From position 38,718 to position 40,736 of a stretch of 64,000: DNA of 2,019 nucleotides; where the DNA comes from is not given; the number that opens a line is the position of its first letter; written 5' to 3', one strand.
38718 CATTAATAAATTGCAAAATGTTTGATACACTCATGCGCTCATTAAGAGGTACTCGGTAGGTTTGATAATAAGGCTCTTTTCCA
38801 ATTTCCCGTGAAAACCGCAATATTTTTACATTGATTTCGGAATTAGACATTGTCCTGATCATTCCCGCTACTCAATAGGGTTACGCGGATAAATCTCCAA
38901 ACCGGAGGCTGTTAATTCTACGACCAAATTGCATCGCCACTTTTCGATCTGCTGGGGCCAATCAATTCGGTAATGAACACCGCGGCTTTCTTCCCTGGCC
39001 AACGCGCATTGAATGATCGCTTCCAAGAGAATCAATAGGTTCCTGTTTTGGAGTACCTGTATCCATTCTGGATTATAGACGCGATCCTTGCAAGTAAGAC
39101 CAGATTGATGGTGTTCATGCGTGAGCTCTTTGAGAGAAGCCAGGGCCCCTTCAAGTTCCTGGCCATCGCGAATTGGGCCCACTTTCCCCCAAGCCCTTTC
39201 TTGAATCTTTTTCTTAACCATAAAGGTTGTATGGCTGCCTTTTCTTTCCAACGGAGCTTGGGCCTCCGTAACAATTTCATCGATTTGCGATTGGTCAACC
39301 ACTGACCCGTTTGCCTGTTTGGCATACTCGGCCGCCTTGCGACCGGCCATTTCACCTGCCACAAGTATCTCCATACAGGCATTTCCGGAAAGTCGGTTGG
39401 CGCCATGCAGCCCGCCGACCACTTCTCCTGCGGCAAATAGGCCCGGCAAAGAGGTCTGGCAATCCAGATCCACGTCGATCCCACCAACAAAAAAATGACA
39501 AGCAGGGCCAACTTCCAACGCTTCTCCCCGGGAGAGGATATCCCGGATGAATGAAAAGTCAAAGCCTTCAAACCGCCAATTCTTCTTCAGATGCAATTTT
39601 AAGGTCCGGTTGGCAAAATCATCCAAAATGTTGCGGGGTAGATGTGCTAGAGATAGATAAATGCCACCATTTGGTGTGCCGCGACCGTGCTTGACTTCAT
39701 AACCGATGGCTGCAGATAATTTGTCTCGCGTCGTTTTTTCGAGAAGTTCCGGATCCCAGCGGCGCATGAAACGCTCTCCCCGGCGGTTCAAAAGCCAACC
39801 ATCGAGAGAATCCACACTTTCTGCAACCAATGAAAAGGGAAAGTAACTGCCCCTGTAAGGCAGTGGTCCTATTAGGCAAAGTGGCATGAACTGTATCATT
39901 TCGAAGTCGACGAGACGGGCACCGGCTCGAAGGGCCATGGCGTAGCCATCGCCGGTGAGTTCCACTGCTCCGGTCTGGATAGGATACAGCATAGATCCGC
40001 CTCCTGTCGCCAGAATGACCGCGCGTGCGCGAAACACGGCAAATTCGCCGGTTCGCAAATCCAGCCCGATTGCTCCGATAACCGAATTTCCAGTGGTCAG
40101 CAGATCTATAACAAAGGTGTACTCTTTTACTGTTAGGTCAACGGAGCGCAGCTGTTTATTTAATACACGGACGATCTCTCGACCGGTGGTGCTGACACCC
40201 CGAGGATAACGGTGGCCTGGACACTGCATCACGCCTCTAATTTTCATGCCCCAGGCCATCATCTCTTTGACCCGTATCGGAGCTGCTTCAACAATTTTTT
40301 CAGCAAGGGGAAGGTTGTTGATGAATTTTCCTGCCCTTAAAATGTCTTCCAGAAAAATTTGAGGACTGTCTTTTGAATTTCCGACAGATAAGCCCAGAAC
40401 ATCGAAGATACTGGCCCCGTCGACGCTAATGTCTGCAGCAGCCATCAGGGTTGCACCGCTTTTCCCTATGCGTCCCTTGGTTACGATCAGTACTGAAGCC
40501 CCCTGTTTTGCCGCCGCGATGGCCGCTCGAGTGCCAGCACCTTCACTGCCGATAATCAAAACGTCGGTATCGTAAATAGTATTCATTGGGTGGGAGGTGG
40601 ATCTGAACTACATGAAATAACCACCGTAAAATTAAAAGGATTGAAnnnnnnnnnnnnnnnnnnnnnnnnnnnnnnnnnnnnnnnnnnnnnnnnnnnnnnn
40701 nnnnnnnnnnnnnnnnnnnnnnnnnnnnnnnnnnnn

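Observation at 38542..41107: RidA + NadB/FrdA-like flavoprotein + stand-alone SdhB-N-terminal 2Fe-2S protein: a soluble amino-acid/amine dehydrogenase module?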

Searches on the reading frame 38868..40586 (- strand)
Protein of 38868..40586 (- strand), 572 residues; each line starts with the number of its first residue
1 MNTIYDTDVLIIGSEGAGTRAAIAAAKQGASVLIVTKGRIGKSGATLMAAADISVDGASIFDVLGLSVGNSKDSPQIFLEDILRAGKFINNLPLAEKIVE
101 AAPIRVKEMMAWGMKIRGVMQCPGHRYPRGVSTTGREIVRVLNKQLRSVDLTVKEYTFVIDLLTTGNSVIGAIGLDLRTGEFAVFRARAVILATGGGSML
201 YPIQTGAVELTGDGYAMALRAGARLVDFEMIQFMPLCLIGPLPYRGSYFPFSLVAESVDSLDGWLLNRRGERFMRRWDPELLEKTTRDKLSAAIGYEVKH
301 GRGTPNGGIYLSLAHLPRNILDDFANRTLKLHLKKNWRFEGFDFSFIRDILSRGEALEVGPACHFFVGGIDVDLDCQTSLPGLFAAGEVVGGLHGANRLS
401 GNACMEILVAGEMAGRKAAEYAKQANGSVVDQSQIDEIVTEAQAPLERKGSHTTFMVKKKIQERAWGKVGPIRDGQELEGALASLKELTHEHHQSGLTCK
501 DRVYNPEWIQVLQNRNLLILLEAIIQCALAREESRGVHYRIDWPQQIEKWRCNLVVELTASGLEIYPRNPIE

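Call 3: search_protein_families(library=pfam, proteins=[window:38868-40586:-], max_evalue=0.01)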
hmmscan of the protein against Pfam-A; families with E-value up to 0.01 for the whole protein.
window:38868-40586:- (572 aa): 6 families
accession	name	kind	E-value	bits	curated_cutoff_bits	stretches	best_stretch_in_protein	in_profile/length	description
PF00890.30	FAD_binding_2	-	1.3e-56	193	20.4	1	8-402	1-412/414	FAD binding domain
PF02910.25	Succ_DH_flav_C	-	1.4e-19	70.7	20.8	1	459-555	2-99/130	Fumarate reductase flavoprotein C-term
PF03486.20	HI0933_like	-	5.4e-09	36.3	50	1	132-390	105-220/244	HI0933-like protein Rossmann domain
PF07992.20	Pyr_redox_2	-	1.7e-08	34.7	26.1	1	8-204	2-117/291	Pyridine nucleotide-disulphide oxidoreductase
PF12831.13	FAD_oxidored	-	8.9e-07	29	27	1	8-38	1-31/416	FAD dependent oxidoreductase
PF01266.30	DAO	-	0.0025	17.9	27.9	0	125-199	138-207/353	FAD dependent oxidoreductase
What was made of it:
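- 38868..40586 (-): SdhA/TfrA-like flavoprotein, 572 aa, non-covalent FAD, with an altered substrate site. Pfam FAD_binding_2 plus Succ_DH_flav_C (call 3).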

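Call 4: search_protein_families(library=ncbifam, proteins=[window:38868-40586:-], max_evalue=0.01)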
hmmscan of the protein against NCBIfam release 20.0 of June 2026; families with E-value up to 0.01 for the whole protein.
window:38868-40586:- (572 aa): 56 families (the best 25 are shown)
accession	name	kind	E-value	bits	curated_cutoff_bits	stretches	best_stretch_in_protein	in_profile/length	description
NF004900.0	PRK06263.1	equivalog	2.3e-120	402.7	718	1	3-560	4-538/546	fumarate reductase (CoM/CoB) subunit TfrA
NF005866.0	PRK07803.1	equivalog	3.3e-109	365.8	819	2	278-558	316-584/631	fumarate reductase/succinate dehydrogenase flavoprotein subunit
TIGR01812.1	sdhA_frdA_Gneg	subfamily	1.9e-87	294.1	567.3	1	8-551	1-537/568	succinate dehydrogenase or fumarate reductase, flavoprotein subunit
NF004724.0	PRK06069.1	subfamily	3.8e-86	289.5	826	1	6-562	5-557/577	succinate dehydrogenase/fumarate reductase flavoprotein subunit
TIGR00551.1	nadB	equivalog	6.3e-77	259.3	452.75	1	7-544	3-489/489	L-aspartate oxidase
NF005037.0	PRK06452.1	equivalog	9.7e-74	248.9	862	1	7-553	6-537/566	succinate dehydrogenase flavoprotein subunit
TIGR01816.1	sdhA_forward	equivalog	2.1e-67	227.6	727.35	1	8-552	4-547/584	succinate dehydrogenase flavoprotein subunit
NF006383.0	PRK08626.1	equivalog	3.6e-67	227.1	663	2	133-548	155-558/657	fumarate reductase flavoprotein subunit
NF005867.0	PRK07804.1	equivalog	3.9e-67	226.7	639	1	6-562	18-535/548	L-aspartate oxidase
NF006686.0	PRK09231.1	equivalog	1.4e-64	218.7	854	1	4-542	3-537/598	fumarate reductase (quinol) flavoprotein subunit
NF005636.0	PRK07395.1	subfamily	7.4e-63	212.6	723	1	5-556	11-547/560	L-aspartate oxidase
TIGR01176.1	fum_red_Fp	equivalog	3e-62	211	932.7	1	5-543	2-536/580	fumarate reductase (quinol) flavoprotein subunit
NF005978.0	PRK08071.1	equivalog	4.2e-62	210.2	621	1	7-552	4-497/514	L-aspartate oxidase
NF004613.0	PRK05945.1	equivalog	3.8e-59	200.8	824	1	6-546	3-538/575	succinate dehydrogenase/fumarate reductase flavoprotein subunit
NF005701.0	PRK07512.1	equivalog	4.4e-59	200.2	528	2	5-303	8-295/516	L-aspartate oxidase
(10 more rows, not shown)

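Call 7: find_homologous_proteins(query=window:38868-40586:-, max_evalue=1e-20)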
Query window:38868-40586:- (572 aa): 2383 proteins with E <= 1e-20 among 8000 candidates; the best 120 are listed.
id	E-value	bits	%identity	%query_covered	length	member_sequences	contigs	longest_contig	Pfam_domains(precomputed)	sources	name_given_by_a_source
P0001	0.0e+0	1296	100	100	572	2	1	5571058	PF00890.31,PF07992.21,PF03486.21,PF02910.26,PF12831.14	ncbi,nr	ncbi:MAG: FAD-binding protein [Deltaproteobacteria bacterium]|nr:MAG: FAD-binding protein [Deltaprot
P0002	1.9e-234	797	63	100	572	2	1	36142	PF00890.31,PF07992.21,PF03486.21,PF02910.26,PF12831.14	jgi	jgi:succinate dehydrogenase/fumarate reductase flavoprotein subunit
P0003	1.9e-233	794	63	100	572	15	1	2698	PF00890.31,PF07992.21,PF03486.21,PF02910.26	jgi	-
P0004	1.7e-231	788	62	100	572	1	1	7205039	PF00890.31,PF07992.21,PF03486.21,PF02910.26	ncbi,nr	ncbi:MAG: FAD-binding protein [Desulfobacterales bacterium]|nr:MAG: FAD-binding protein [Desulfobact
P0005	2.8e-231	787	62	100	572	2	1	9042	PF00890.31,PF07992.21,PF03486.21,PF02910.26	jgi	jgi:succinate dehydrogenase/fumarate reductase flavoprotein subunit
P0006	4.9e-230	783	63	100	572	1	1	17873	PF00890.31,PF07992.21,PF03486.21,PF02910.26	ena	-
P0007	7.2e-230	782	62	100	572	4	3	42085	PF00890.31,PF07992.21,PF03486.21,PF02910.26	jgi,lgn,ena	-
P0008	2.5e-223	761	60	99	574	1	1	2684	PF00890.31,PF07992.21,PF03486.21,PF02910.26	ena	-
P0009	1.6e-215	735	59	97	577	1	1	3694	PF00890.31,PF07992.21,PF03486.21,PF02910.26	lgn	-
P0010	4.3e-201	687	56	96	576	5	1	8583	PF00890.31,PF07992.21,PF03486.21,PF02910.26,PF12831.14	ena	-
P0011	1.8e-192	659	61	83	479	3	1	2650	PF00890.31,PF03486.21,PF02910.26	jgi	jgi:succinate dehydrogenase/fumarate reductase flavoprotein subunit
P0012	4.2e-176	605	52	97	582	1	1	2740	PF00890.31,PF07992.21,PF03486.21,PF02910.26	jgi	jgi:succinate dehydrogenase/fumarate reductase flavoprotein subunit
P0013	1.0e-174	600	52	96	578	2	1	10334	PF00890.31,PF07992.21,PF03486.21,PF02910.26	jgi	jgi:succinate dehydrogenase/fumarate reductase flavoprotein subunit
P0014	8.4e-174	597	52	96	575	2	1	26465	PF00890.31,PF07992.21,PF03486.21,PF02910.26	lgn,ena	-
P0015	2.3e-172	592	50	96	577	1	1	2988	PF01266.31,PF00890.31,PF07992.21,PF03486.21,PF02910.26,PF12831.14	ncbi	-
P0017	2.9e-171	589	52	97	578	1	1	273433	PF00890.31,PF07992.21,PF03486.21,PF02910.26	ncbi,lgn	-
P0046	2.9e-160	553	49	96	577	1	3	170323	PF00890.31,PF07992.21,PF03486.21,PF02910.26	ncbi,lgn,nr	ncbi:MAG: FAD-binding protein [Chloroflexi bacterium]|nr:FAD-binding protein [Chloroflexota bacteriu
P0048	1.6e-159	550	48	98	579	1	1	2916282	PF00890.31,PF07992.21,PF03486.21,PF02910.26,PF12831.14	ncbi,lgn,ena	-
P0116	4.3e-141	489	44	97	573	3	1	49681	PF01266.31,PF00890.31,PF07992.21,PF02910.26,PF12831.14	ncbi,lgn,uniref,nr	ncbi:FAD-binding protein [Alkalihalobacillus oceani]|uniref:FAD-binding protein n=1 Tax=Halalkalibac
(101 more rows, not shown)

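Call 8: search_solved_structures(query=window:38868-40586:-, max_evalue=1e-10, show_alignments=2)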
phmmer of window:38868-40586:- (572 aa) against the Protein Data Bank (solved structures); distinct sequences matched with E-value up to 1e-10: 56.
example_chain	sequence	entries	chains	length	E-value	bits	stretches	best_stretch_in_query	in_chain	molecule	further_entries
7d6v_A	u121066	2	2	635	2.2e-84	287.2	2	254-567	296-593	Succinate dehydrogenase subunit A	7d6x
6lum_A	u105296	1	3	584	5.6e-48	166.9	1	7-546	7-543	Succinate dehydrogenase subunit A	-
1nek_A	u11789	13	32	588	4.5e-46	160.7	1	6-554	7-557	Succinate dehydrogenase flavoprotein subunit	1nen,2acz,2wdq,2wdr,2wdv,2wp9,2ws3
5xmj_A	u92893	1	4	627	1.9e-43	152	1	133-554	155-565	fumarate reductase flavoprotein subunit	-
6n56_A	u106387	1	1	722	1.1e-42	149.5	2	357-551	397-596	Fumarate reductase, flavo protein subunit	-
1e7p_A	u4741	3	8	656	2.6e-41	144.9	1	134-547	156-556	Fumarate reductase flavoprotein subunit | QUINOL-FUMARATE REDUCTASE FLAVOPROTEIN SUBUNIT A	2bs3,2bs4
2bs2_A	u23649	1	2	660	2.7e-41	144.9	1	134-547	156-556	QUINOL-FUMARATE REDUCTASE FLAVOPROTEIN SUBUNIT A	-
3p4p_A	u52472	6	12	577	2.8e-41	144.8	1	5-542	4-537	Fumarate reductase flavoprotein subunit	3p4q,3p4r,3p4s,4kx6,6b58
3cir_A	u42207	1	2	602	3.3e-41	144.6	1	5-542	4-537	Fumarate reductase flavoprotein subunit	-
1kf6_A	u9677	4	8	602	3.4e-41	144.5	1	5-542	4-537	FUMARATE REDUCTASE FLAVOPROTEIN | Fumarate reductase flavoprotein subunit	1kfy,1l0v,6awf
5vpn_A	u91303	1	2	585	5e-41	144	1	5-542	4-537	Fumarate reductase flavoprotein subunit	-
2b76_A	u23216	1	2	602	5.1e-41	144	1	5-542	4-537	Fumarate reductase flavoprotein subunit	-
1qlb_A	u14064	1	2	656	6.7e-41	143.6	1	134-547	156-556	FUMARATE REDUCTASE FLAVOPROTEIN SUBUNIT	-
9lig_A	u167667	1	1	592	1.9e-38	135.5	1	133-550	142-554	Succinate dehydrogenase [ubiquinone] flavoprotein subunit, mitochondrial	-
9kps_A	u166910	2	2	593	1.9e-38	135.5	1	133-550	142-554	Succinate dehydrogenase [ubiquinone] flavoprotein subunit, mitochondrial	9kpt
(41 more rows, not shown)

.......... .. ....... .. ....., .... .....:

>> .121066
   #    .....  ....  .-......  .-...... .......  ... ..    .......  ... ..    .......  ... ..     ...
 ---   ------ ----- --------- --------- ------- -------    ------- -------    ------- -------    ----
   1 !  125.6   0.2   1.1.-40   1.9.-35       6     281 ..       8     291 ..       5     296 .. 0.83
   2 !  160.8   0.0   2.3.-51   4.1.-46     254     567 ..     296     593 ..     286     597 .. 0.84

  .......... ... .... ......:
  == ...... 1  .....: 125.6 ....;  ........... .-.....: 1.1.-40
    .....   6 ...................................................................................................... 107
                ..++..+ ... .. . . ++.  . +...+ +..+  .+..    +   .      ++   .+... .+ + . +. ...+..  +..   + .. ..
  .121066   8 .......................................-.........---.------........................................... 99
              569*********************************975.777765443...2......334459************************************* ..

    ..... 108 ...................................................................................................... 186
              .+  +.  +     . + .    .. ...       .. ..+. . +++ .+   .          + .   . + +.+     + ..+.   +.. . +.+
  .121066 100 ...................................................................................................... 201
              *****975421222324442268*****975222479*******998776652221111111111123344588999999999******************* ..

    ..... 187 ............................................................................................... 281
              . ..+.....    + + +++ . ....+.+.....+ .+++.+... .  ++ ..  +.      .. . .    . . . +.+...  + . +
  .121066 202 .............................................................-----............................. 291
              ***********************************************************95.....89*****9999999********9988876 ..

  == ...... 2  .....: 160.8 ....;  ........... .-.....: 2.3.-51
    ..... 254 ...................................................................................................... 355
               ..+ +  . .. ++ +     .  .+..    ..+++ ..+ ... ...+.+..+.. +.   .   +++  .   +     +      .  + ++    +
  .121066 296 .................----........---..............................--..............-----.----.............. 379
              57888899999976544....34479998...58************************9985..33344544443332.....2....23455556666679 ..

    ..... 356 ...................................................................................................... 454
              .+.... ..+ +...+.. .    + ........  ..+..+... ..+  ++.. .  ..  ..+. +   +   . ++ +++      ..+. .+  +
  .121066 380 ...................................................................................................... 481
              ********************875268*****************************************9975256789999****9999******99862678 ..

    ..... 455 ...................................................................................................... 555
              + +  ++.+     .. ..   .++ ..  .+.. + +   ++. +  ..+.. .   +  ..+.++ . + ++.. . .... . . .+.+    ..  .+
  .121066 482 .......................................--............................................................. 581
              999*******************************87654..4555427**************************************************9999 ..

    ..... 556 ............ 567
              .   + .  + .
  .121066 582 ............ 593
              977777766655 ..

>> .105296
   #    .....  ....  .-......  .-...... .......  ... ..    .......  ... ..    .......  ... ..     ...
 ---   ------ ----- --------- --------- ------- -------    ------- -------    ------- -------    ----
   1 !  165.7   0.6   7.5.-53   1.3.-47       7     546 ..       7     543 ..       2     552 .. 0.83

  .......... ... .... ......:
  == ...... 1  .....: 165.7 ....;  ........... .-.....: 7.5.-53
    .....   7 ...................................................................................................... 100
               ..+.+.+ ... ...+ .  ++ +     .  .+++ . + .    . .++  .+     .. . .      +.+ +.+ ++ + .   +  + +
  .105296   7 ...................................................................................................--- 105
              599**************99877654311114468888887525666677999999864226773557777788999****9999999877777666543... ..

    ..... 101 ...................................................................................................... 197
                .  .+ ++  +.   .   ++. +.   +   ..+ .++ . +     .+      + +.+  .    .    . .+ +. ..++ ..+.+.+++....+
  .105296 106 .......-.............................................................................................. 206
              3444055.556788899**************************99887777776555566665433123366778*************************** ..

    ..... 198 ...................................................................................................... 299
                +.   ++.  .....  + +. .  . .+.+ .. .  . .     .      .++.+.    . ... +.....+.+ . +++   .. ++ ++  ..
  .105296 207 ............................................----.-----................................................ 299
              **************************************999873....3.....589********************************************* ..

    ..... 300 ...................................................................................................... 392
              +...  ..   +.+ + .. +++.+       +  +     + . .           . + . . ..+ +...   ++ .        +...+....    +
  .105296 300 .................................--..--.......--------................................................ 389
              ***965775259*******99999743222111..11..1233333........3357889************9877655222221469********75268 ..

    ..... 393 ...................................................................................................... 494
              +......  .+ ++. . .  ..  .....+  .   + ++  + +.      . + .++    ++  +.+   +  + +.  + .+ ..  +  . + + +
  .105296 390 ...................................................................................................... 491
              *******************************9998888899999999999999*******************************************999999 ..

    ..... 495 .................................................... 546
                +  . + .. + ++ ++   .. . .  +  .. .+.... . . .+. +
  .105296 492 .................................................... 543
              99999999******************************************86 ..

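Call 10: find_encoding_contigs(protein=P0004, flank=10000, max_places=2)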
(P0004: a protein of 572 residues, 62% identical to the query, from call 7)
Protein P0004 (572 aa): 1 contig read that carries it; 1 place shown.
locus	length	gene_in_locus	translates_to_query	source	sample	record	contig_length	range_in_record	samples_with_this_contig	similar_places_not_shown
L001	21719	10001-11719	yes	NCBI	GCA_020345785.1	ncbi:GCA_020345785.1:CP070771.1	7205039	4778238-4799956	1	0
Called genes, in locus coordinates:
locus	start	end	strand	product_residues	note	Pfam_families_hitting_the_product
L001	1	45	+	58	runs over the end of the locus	-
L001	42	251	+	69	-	-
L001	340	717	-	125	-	PF01551:Peptidase_M23 (weak)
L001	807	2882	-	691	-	-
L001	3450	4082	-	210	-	PF01551:Peptidase_M23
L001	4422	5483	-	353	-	PF00291:PALP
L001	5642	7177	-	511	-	PF05362:Lon_C (faint), PF13541:ChlI, PF05496:RuvB_N (faint), PF01078:Mg_chelatase, PF07728:AAA_5, PF00493:MCM (weak), PF13335:Mg_chelatase_C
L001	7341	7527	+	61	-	-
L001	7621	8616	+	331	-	PF00491:Arginase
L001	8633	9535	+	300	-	PF00892:EamA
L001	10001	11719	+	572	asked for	PF00890:FAD_binding_2, PF03486:HI0933_like (faint), PF07992:Pyr_redox_2 (faint), PF02910:Succ_DH_flav_C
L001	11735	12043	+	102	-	PF13085:Fer2_3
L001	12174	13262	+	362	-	PF02615:Ldh_2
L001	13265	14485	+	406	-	PF04389:Peptidase_M28 (weak), PF01546:Peptidase_M20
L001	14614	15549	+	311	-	PF00491:Arginase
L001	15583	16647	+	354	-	PF00389:2-Hacid_dh, PF02826:2-Hacid_dh_C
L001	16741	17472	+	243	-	-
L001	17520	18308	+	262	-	PF23441:SDR, PF00106:adh_short, PF08659:KR, PF13561:adh_short_C2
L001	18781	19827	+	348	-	PF03480:DctP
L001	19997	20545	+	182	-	PF04290:DctQ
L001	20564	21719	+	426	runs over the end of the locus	PF06808:DctM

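Call 11: find_encoding_contigs(protein=P0116, flank=10000, max_places=2)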
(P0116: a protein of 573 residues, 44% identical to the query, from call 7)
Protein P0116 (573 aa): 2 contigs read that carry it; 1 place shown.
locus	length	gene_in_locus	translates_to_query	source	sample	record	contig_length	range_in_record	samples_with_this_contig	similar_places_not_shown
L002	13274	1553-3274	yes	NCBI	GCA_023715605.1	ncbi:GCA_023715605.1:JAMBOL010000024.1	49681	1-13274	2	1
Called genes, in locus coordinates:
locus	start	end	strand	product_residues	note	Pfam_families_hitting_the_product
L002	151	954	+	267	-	PF03328:HpcH_HpaI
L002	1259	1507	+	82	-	PF13459:Fer4_15, PF13370:Fer4_13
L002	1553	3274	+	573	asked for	PF00890:FAD_binding_2, PF01266:DAO (faint), PF07992:Pyr_redox_2 (faint), PF12831:FAD_oxidored (weak), PF02910:Succ_DH_flav_C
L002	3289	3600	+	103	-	PF13085:Fer2_3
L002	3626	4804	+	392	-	PF01546:Peptidase_M20, PF07687:M20_dimer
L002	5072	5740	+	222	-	PF00392:GntR, PF07729:FCD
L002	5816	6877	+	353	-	PF03480:DctP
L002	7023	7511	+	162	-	PF04290:DctQ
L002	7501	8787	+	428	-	PF06808:DctM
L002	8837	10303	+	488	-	PF01979:Amidohydro_1, PF07969:Amidohydro_3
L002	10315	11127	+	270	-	PF13478:XdhC_C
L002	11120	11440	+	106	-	PF02625:XdhC_CoxI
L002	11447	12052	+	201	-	PF12804:NTP_transf_3, PF20202:DUF6564 (weak)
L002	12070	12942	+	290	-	PF00941:FAD_binding_5, PF03450:CO_deh_flav_C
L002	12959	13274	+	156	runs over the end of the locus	PF00111:Fer2 (weak), PF13085:Fer2_3 (weak), PF01799:Fer2_2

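Call 12: find_encoding_contigs(protein=P0046, flank=10000, max_places=2)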
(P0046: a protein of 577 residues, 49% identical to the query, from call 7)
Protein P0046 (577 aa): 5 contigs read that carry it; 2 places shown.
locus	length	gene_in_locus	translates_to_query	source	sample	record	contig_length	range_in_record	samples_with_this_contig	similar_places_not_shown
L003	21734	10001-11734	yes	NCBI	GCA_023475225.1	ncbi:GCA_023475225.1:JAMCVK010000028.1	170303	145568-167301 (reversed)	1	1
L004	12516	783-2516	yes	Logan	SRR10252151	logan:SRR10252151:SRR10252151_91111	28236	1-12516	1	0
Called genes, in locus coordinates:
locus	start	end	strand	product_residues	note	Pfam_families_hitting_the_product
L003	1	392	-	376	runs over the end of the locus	PF00005:ABC_tran, PF08402:TOBE_2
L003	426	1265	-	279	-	PF09370:PEP_hydrolase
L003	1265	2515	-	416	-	PF06792:UPF0261, PF23189:UPF0261_C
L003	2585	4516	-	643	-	PF00724:Oxidored_FMN, PF01262:AlaDh_PNT_C (faint), PF03486:HI0933_like (weak), PF07992:Pyr_redox_2, PF12831:FAD_oxidored, PF13450:NAD_binding_8 (weak), PF13738:Pyr_redox_3, PF00070:Pyr_redox, +6 more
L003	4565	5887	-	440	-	PF02952:Fucose_iso_C (weak)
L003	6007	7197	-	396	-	PF01547:SBP_bac_1, PF13416:SBP_bac_8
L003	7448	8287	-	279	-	PF00528:BPD_transp_1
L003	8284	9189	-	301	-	PF00528:BPD_transp_1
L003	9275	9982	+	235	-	PF00392:GntR, PF07729:FCD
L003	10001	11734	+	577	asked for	PF00890:FAD_binding_2, PF03486:HI0933_like (faint), PF07992:Pyr_redox_2 (faint), PF02910:Succ_DH_flav_C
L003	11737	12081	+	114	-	PF13085:Fer2_3, PF13510:Fer2_4 (weak)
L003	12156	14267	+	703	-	PF05378:Hydant_A_N, PF01968:Hydantoinase_A, PF19278:Hydant_A_C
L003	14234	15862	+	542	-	PF02538:Hydantoinase_B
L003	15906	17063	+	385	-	PF01321:Creatinase_N, PF00557:Peptidase_M24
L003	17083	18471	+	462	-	PF03972:MmgE_PrpD_N, PF19305:MmgE_PrpD_C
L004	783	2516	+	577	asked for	PF00890:FAD_binding_2, PF03486:HI0933_like (faint), PF07992:Pyr_redox_2 (faint), PF02910:Succ_DH_flav_C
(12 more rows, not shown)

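Call 14: find_encoding_contigs(protein=P0048, flank=10000, max_places=1)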
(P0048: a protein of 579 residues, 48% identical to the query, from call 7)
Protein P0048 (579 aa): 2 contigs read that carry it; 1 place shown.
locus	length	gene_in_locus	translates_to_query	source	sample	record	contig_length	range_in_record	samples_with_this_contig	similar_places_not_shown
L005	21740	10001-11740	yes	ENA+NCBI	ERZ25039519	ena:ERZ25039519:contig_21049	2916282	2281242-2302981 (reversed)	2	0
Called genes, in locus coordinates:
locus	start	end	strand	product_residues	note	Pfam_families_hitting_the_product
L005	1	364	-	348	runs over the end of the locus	PF00248:Aldo_ket_red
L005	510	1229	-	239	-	PF06912:DUF1275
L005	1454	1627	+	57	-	-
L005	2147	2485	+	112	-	PF01527:HTH_Tnp_1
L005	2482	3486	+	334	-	PF13276:HTH_21, PF00665:rve, PF13683:rve_3, PF13333:rve_2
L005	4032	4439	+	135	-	-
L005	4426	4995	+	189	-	PF06508:QueC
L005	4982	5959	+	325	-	-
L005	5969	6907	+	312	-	PF18144:SMODS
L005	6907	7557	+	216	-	-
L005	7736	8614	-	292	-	PF00126:HTH_1, PF03466:LysR_substrate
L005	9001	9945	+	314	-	PF00291:PALP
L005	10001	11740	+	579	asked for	PF00890:FAD_binding_2, PF03486:HI0933_like (faint), PF07992:Pyr_redox_2 (weak), PF12831:FAD_oxidored, PF02910:Succ_DH_flav_C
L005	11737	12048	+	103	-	PF13085:Fer2_3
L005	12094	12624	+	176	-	PF01321:Creatinase_N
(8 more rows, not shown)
